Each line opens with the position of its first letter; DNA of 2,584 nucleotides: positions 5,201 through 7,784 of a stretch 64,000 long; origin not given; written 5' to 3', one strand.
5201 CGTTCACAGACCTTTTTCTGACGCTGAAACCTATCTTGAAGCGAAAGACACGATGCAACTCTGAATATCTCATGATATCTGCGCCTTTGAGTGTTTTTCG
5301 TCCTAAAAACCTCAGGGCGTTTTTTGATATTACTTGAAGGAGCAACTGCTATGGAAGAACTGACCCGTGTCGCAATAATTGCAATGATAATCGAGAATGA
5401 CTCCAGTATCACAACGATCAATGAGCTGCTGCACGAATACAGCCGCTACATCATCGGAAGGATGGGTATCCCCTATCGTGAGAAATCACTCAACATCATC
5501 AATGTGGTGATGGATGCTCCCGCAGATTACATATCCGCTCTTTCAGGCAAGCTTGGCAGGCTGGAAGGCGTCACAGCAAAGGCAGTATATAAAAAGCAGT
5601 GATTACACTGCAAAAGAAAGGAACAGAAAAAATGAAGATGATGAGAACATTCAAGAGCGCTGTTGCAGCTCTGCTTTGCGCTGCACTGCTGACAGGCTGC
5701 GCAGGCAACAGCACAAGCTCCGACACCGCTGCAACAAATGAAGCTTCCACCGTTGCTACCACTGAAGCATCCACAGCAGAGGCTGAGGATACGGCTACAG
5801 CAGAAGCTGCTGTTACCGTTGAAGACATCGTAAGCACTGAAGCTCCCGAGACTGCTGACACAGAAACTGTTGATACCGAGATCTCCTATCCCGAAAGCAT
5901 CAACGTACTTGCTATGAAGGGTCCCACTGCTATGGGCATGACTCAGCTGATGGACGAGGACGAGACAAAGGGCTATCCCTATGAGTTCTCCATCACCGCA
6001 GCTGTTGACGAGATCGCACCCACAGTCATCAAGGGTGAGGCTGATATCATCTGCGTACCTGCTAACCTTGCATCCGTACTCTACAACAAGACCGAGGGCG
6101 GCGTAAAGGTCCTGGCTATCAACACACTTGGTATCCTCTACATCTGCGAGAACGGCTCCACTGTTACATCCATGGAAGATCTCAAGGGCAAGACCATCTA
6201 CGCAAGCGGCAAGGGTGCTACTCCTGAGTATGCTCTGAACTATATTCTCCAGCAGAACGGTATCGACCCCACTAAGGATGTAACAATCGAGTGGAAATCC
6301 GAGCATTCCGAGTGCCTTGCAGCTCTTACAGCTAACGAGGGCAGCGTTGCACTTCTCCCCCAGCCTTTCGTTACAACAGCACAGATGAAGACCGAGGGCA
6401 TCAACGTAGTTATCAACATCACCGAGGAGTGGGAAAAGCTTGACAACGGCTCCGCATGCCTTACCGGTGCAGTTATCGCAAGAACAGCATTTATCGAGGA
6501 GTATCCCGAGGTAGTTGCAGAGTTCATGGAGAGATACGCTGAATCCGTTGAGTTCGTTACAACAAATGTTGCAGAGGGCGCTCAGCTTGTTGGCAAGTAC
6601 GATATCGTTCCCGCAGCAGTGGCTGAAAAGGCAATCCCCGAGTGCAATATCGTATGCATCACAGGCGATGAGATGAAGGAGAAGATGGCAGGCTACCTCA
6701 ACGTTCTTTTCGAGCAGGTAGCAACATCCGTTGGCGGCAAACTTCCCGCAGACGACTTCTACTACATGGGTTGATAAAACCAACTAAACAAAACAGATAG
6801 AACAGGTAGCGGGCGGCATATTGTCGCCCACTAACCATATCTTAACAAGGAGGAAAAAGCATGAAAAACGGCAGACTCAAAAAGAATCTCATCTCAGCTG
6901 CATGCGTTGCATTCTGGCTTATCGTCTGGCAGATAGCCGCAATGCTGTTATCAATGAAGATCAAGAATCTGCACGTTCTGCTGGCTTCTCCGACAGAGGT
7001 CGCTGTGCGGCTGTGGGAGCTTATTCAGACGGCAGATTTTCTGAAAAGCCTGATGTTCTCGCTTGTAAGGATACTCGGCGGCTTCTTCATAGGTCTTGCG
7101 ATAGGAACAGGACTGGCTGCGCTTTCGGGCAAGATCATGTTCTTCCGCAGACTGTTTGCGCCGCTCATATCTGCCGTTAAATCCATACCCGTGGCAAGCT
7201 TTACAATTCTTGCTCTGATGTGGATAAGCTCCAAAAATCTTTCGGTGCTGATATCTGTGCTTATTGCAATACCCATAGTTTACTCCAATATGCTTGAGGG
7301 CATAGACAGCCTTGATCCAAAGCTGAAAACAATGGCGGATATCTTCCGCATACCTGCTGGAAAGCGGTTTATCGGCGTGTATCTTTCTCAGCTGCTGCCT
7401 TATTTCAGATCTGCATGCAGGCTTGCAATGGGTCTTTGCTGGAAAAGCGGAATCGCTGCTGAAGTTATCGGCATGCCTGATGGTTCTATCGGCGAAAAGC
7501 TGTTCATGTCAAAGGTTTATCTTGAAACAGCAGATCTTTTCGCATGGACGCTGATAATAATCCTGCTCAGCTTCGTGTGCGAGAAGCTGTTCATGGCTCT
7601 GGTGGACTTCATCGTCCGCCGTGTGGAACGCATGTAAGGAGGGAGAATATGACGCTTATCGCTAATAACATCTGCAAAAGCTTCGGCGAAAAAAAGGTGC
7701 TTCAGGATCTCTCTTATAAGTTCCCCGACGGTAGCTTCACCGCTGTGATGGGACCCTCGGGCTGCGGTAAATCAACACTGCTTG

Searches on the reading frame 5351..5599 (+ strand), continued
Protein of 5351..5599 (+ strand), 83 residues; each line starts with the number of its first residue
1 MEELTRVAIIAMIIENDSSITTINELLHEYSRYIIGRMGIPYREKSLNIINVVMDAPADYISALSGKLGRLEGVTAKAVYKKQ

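Call 30: search_solved_structures(query=window:5351-5599:+, max_evalue=1, show_alignments=1)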
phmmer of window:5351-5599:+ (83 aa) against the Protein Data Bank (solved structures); distinct sequences matched with E-value up to 1: 2.
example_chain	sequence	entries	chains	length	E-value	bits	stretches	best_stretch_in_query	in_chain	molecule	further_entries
2nzc_A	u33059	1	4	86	5.4e-13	52.1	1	6-80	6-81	Hypothetical protein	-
1jot_A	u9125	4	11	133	0.52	14.1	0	50-76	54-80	AGGLUTININ | Agglutinin alpha chain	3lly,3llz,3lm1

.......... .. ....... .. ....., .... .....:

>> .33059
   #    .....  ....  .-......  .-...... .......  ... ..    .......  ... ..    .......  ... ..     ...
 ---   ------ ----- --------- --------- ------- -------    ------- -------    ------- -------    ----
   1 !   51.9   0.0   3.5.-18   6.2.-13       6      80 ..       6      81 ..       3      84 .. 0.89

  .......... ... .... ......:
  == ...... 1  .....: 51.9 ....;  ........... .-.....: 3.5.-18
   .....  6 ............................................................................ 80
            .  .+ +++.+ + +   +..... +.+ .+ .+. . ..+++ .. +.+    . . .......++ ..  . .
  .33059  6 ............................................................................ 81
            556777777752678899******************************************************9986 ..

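Call 41: find_homologous_proteins(query=window:5351-5599:+, max_evalue=1e-10)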
Query window:5351-5599:+ (83 aa): 7620 proteins with E <= 1e-10 among 7664 candidates; the best 120 are listed.
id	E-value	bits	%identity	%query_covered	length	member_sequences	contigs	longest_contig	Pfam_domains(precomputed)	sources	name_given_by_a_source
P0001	1.0e-44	167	100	100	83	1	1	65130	PF21699.4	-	-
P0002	7.2e-44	164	99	100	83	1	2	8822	PF21699.4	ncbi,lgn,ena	-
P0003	5.4e-39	149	89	100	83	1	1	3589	PF21699.4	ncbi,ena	-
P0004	1.4e-38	148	89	100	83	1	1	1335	PF21699.4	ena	-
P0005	2.7e-38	147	89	100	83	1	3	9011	PF21699.4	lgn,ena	-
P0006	1.4e-37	144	88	100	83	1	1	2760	PF21699.4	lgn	-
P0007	3.6e-37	143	84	100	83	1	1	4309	PF21699.4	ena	-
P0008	3.4e-36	140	86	100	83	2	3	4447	PF21699.4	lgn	-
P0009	8.4e-35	136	80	100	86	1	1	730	PF21699.4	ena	-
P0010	1.2e-34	135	78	100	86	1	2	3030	PF21699.4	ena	-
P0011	1.7e-33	131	78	100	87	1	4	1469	PF21699.4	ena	-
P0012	4.5e-33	130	77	100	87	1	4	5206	PF21699.4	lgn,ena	-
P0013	7.1e-33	129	76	100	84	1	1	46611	PF21699.4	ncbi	-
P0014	7.2e-33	129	76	100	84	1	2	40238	PF21699.4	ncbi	-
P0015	1.0e-32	129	77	100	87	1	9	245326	PF21699.4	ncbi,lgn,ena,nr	ncbi:MAG: iron-only hydrogenase system regulator [Oscillospiraceae bacterium]|nr:iron-only hydrogena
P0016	1.0e-32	129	77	100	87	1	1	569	PF21699.4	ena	-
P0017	1.0e-32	129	77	100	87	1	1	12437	PF21699.4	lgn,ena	-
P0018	1.2e-32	129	77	100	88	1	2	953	PF21699.4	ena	-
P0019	1.4e-32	129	77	99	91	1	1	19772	PF21699.4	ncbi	ncbi:MAG: TM1266 family iron-only hydrogenase system putative regulator [Oscillospiraceae bacterium]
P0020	1.7e-32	128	75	100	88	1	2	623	PF21699.4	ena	-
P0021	2.7e-32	128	76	100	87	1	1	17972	PF21699.4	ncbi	-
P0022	3.5e-32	127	75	100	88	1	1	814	PF21699.4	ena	-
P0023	3.9e-32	127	76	100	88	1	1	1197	PF21699.4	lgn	-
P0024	4.5e-32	127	77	100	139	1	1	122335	PF21699.4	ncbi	-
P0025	4.6e-32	127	76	100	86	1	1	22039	PF21699.4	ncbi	-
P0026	4.7e-32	127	76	100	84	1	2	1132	PF21699.4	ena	-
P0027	6.6e-32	126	76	100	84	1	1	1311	PF21699.4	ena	-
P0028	7.1e-32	126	75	100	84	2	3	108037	PF21699.4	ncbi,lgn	-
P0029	7.3e-32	126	78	96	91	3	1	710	PF21699.4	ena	-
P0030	8.5e-32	126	76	99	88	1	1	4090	PF21699.4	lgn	-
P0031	9.0e-32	126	75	100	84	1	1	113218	PF21699.4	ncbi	-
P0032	1.0e-31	126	76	100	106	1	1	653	PF21699.4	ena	-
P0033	1.2e-31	126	74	99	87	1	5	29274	PF21699.4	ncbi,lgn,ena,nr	ncbi:MAG: iron-only hydrogenase system regulator [Oscillospiraceae bacterium]|nr:iron-only hydrogena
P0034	1.7e-31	125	73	100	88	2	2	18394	PF21699.4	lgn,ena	-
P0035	1.7e-31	125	73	99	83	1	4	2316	PF21699.4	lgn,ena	-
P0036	1.8e-31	125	72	100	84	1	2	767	PF21699.4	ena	-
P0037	2.0e-31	125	75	96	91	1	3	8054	PF21699.4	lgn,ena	-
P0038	2.0e-31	125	75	100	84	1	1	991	PF21699.4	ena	-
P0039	2.4e-31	125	75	100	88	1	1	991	PF21699.4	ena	-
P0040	3.3e-31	124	74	99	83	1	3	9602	PF21699.4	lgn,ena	-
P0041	3.5e-31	124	75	100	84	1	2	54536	PF21699.4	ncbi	-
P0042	3.5e-31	124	75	100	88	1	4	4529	PF21699.4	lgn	-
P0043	3.6e-31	124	74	99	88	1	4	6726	PF21699.4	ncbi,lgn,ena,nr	ncbi:MAG: iron-only hydrogenase system regulator [Oscillospiraceae bacterium]|nr:iron-only hydrogena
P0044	4.7e-31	124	73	100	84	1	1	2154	PF21699.4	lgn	-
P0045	4.8e-31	124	73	99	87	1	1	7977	PF21699.4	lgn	-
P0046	4.8e-31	124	72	100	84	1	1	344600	PF21699.4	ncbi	-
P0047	5.2e-31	124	72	100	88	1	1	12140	PF21699.4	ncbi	-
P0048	5.2e-31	124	75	100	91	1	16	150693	PF21699.4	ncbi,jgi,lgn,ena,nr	ncbi:MAG: iron-only hydrogenase system regulator [Ruminococcaceae bacterium]|nr:iron-only hydrogenas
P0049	7.0e-31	123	74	99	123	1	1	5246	PF21699.4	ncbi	-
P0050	7.2e-31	123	71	100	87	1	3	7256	PF21699.4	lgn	-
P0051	7.3e-31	123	75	100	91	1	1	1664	PF21699.4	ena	-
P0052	7.8e-31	123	71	100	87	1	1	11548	PF21699.4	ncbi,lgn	-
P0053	7.8e-31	123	72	100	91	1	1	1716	PF21699.4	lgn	-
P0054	1.3e-30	122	75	100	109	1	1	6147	PF21699.4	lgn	-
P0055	1.6e-30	122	73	100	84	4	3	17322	PF21699.4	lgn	-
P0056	1.7e-30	122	73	100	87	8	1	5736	PF21699.4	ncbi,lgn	-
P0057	1.8e-30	122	72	100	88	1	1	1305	PF21699.4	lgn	-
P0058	1.8e-30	122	70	100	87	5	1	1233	PF21699.4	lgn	-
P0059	1.9e-30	122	71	100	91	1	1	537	PF21699.4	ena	-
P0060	2.2e-30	122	73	100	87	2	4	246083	PF21699.4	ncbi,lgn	-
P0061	3.5e-30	121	72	100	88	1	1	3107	PF21699.4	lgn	-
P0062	3.7e-30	121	70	100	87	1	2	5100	PF21699.4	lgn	-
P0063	4.5e-30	121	71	100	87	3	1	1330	PF21699.4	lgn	-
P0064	5.0e-30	120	76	94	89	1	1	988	PF21699.4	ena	-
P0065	6.9e-30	120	73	100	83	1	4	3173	PF21699.4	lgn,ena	-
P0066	7.9e-30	120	73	99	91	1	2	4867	PF21699.4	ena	-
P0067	1.1e-29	119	71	100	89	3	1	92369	PF21699.4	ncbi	-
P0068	1.2e-29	119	72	99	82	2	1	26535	PF21699.4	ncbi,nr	ncbi:MAG: iron-only hydrogenase system regulator [Oscillospiraceae bacterium]|nr:iron-only hydrogena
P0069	1.2e-29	119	70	100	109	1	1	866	PF21699.4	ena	-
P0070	1.4e-29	119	74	92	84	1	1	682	PF21699.4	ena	-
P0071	1.5e-29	119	73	99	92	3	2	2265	PF21699.4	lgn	-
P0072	1.9e-29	119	71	100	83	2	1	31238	PF21699.4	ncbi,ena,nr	ncbi:MAG: iron-only hydrogenase system regulator [Oscillospiraceae bacterium]|nr:iron-only hydrogena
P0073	1.9e-29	119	73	99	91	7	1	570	PF21699.4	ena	-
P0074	2.3e-29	118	72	99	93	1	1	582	PF21699.4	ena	-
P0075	2.4e-29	118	71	100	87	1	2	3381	PF21699.4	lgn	-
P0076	2.4e-29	118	72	99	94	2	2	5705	PF21699.4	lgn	-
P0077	2.4e-29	118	72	99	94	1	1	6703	PF21699.4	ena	-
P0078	2.4e-29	118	72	99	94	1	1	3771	PF21699.4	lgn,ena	-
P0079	2.4e-29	118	72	99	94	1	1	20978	PF21699.4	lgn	-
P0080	2.4e-29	118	72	99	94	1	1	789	PF21699.4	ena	-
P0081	2.4e-29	118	72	99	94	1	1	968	PF21699.4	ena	-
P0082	2.5e-29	118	71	100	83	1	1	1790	PF21699.4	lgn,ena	-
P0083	3.2e-29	118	69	100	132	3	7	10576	PF21699.4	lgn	-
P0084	3.7e-29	118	70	100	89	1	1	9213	PF21699.4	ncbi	-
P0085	3.8e-29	118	72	96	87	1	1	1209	PF21699.4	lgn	-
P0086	3.9e-29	118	72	100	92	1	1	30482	PF21699.4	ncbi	ncbi:MAG: TM1266 family iron-only hydrogenase system putative regulator [Oscillospiraceae bacterium]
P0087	4.4e-29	117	72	99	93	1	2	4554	PF21699.4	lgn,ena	-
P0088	4.8e-29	117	71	99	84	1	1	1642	PF21699.4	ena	-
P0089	5.2e-29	117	70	100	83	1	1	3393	PF21699.4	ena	-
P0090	5.3e-29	117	64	100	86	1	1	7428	PF21699.4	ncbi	-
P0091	5.4e-29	117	72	99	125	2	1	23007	PF21699.4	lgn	-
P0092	5.7e-29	117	69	100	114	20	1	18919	PF21699.4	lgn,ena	-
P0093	6.6e-29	117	71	99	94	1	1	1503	PF21699.4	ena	-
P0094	7.3e-29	117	72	99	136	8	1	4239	PF21699.4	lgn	-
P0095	7.5e-29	117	72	92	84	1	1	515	PF21699.4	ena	-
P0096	8.8e-29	116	71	99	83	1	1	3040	PF21699.4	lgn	-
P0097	9.8e-29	116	79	87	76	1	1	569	PF21699.4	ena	-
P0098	1.0e-28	116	67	100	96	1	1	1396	PF21699.4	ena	-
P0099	1.1e-28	116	72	92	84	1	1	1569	PF21699.4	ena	-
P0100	1.4e-28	116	69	100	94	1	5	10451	PF21699.4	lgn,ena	-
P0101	1.4e-28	116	69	100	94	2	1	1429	PF21699.4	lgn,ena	-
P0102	1.4e-28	116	69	100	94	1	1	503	PF21699.4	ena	-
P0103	1.5e-28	116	72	99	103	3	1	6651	PF21699.4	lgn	-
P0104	1.5e-28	116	68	99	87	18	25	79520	PF21699.4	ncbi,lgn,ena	-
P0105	1.6e-28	116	71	99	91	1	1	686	PF21699.4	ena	-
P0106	1.6e-28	116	70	99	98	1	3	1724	PF21699.4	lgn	-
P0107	1.7e-28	116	71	99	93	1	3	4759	PF21699.4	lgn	-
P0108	1.8e-28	115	71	99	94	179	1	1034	PF21699.4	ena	-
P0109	1.8e-28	115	71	99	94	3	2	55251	PF21699.4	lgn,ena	-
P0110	1.9e-28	115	69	100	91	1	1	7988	PF21699.4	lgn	-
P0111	1.9e-28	115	71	92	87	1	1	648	PF21699.4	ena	-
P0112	2.2e-28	115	70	100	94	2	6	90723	PF21699.4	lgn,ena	-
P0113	2.2e-28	115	68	99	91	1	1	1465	PF21699.4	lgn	-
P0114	2.4e-28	115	70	92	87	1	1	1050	PF21699.4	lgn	-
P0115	2.4e-28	115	71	99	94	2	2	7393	PF21699.4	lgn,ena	-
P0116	2.4e-28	115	67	100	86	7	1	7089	PF21699.4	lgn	-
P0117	2.5e-28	115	70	100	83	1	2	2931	PF21699.4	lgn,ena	-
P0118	2.6e-28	115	71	92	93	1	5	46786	PF21699.4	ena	-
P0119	2.7e-28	115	71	94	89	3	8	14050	PF21699.4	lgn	-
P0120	2.9e-28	115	71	92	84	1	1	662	PF21699.4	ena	-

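Call 46: predict_structure(alignment_id=A4)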
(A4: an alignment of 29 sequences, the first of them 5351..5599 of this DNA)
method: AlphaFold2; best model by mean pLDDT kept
length: 83 residues; sequences in the alignment: 29
mean_pLDDT: 94.6   pTM: 0.82
mean pLDDT of the five models: 94.6, 94.4, 94.0, 92.8, 85.5
residues with pLDDT >= 90: 77; 70-90: 3; 50-70: 2; < 50: 1
segments of 3 or more residues with pLDDT < 50: none
pLDDT, mean of each block of 10 residues (from residue 1): 82 95 97 97 96 97 98 97 88
secondary structure, 60 per line:
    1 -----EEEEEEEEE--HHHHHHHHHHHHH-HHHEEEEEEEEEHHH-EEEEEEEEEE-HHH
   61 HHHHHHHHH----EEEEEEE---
elements in order: E6-14 H17-29 E34-42 E47-56 H58-69 E74-80

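Call 48: fold_search(model_id=the predicted structure, library=pdb)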
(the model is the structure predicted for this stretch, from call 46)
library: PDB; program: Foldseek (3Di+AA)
matches with E <= 10: 1943; with E <= 0.001: 49
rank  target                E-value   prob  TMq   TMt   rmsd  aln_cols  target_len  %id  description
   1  2nzc_A                2.6e-09  1.00  0.88  0.92   1.1        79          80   39  The structure of uncharacterized protein TM1266 from Thermotoga maritima. (released 2006-12-19)
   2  2nzc_B                4.6e-09  1.00  0.89  0.91   1.2        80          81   40  The structure of uncharacterized protein TM1266 from Thermotoga maritima. (released 2006-12-19)
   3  2nzc_D                5.9e-09  1.00  0.90  0.91   1.4        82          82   39  The structure of uncharacterized protein TM1266 from Thermotoga maritima. (released 2006-12-19)
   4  2wve_A                1.5e-05  1.00  0.78  0.53   2.4        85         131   14  Structural and mechanistic insights into Helicobacter pylori NikR function (released 2010-01-19)
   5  2y3y_C                3.4e-05  1.00  0.83  0.84   1.5        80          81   15  Holo-Ni(II) HpNikR is a symmetric tetramer containing four canonic square-planar Ni(II) ions at physiological pH (released 2011-08-17)
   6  2y3y_A                4.4e-05  1.00  0.85  0.85   2.0        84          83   14  Holo-Ni(II) HpNikR is a symmetric tetramer containing four canonic square-planar Ni(II) ions at physiological pH (released 2011-08-17)
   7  2bj3_D                7.7e-05  1.00  0.80  0.53   2.3        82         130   21  NIKR-apo (released 2005-04-08)
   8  3qsi_A                8.8e-05  1.00  0.81  0.83   1.8        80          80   15  Nickel binding domain of NikR from Helicobacter pylori disclosing partial metal occupancy (released 2012-04-04)
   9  3pht_A                9.9e-05  1.00  0.85  0.63   1.6        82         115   15  Crystal structure of H74A mutant of Helicobacter Pylori NikR (released 2011-11-23)
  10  3pht_B                9.9e-05  1.00  0.85  0.85   1.8        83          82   14  Crystal structure of H74A mutant of Helicobacter Pylori NikR (released 2011-11-23)
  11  5ypp_E                9.9e-05  1.00  0.69  0.64   3.3        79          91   13  Crystal structure of IlvN.Val-1a (released 2018-09-19)
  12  1q5y_D                1.1e-04  1.00  0.81  0.84   1.9        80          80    9  Nickel-Bound C-terminal Regulatory Domain of NikR (released 2003-09-30)
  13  2wvd_D                1.1e-04  1.00  0.81  0.51   2.1        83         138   14  Structural and mechanistic insights into Helicobacter pylori NikR function (released 2010-01-19)
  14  2bj3_A                1.1e-04  1.00  0.80  0.51   2.4        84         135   21  NIKR-apo (released 2005-04-08)
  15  3lgh_A                1.2e-04  1.00  0.81  0.53   1.8        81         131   15  Crystal structure of NikR from Helicobacter pylori with variable Ni site coordination (released 2010-09-15)
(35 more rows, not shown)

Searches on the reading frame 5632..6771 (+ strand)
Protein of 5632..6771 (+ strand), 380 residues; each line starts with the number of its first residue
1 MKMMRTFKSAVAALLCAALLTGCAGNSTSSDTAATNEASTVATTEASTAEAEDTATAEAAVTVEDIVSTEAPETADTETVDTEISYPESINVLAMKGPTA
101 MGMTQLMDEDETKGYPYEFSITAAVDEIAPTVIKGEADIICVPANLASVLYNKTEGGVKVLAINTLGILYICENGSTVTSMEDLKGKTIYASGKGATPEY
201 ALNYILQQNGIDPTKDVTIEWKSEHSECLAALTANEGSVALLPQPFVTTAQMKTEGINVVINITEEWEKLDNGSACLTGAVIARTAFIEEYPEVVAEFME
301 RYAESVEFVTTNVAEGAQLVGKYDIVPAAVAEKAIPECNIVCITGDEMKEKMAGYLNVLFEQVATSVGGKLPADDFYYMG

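Call 9: search_protein_families(library=pfam, proteins=[window:5632-6771:+])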
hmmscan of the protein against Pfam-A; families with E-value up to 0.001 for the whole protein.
window:5632-6771:+ (380 aa): 3 families
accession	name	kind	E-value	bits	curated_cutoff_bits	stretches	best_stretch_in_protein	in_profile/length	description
PF12974.12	Phosphonate-bd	-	1.3e-09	38.2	27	1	111-250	26-170/242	ABC transporter, phosphonate, periplasmic substrate-binding protein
PF09084.16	NMT1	-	1.3e-07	32.2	20.5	1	160-311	69-211/216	NMT1/THI5 like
PF13379.11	NMT1_2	-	4.6e-05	23.8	24.7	1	185-310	122-239/252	NMT1-like family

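Call 10: search_protein_families(library=ncbifam, proteins=[window:5632-6771:+])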
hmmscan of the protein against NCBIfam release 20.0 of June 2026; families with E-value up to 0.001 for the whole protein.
window:5632-6771:+ (380 aa): 4 families
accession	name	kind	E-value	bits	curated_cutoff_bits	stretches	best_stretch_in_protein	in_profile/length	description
TIGR01728.1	SsuA_fam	subfamily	5.5e-18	65.2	163.5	1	149-329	63-236/290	aliphatic sulfonate ABC transporter substrate-binding protein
NF040735.1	SBP_SaoX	equivalog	2.8e-05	23.4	300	1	176-335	89-244/330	ABC transporter substrate-binding subunit SaoX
TIGR01729.1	taurine_ABC_bnd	equivalog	0.00016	21.2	304.25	1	171-304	85-208/300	taurine ABC transporter substrate-binding protein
NF046038.1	NGK_0946_fam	subfamily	0.00045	20.7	45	1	8-92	2-88/102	NGK_0946 family protein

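Call 67: search_solved_structures(query=window:5632-6771:+, max_evalue=0.01)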
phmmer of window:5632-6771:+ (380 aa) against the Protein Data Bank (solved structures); distinct sequences matched with E-value up to 0.01: 2.
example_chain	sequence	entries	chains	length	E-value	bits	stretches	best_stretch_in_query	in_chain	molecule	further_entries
3hn0_A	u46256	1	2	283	2.3e-11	46.8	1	91-376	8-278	Nitrate transport protein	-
3uif_A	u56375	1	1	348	0.00096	21.7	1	117-312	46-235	Sulfonate ABC transporter, periplasmic sulfonate-binding protein SsuA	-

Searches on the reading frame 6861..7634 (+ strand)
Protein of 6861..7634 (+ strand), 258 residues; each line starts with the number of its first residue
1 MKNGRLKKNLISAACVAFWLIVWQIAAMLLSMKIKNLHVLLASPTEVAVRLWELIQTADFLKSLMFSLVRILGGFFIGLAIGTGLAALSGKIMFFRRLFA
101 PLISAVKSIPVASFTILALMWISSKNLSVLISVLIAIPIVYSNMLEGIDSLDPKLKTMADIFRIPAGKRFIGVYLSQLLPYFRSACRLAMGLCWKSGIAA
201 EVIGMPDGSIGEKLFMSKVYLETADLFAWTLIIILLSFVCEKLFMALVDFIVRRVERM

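Call 9: search_protein_families(library=pfam, proteins=[window:6861-7634:+])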
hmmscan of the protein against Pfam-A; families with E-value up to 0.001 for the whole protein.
window:6861-7634:+ (258 aa): 1 family
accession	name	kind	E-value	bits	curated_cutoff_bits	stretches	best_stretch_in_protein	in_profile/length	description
PF00528.27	BPD_transp_1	-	1.4e-11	44.9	26.4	1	83-256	6-183/184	Binding-protein-dependent transport system inner membrane component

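Call 10: search_protein_families(library=ncbifam, proteins=[window:6861-7634:+])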
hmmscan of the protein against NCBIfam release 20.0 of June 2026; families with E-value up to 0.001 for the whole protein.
window:6861-7634:+ (258 aa): 4 families
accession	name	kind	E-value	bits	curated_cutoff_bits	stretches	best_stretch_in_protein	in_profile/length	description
NF040733.1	ABC_perm_U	equivalog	5.2e-21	75.3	295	1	5-252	4-246/251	ABC transporter permease subunit SaoP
NF008470.0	PRK11365.1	equivalog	2.1e-14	53.6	347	1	20-232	22-229/263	aliphatic sulfonate ABC transporter permease SsuC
TIGR01183.1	ntrB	equivalog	1.4e-11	44.4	209.05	1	64-223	19-176/202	nitrate ABC transporter permease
NF007545.0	PRK10160.1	equivalog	0.00015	21.3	342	1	10-247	25-263/275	taurine ABC transporter permease TauC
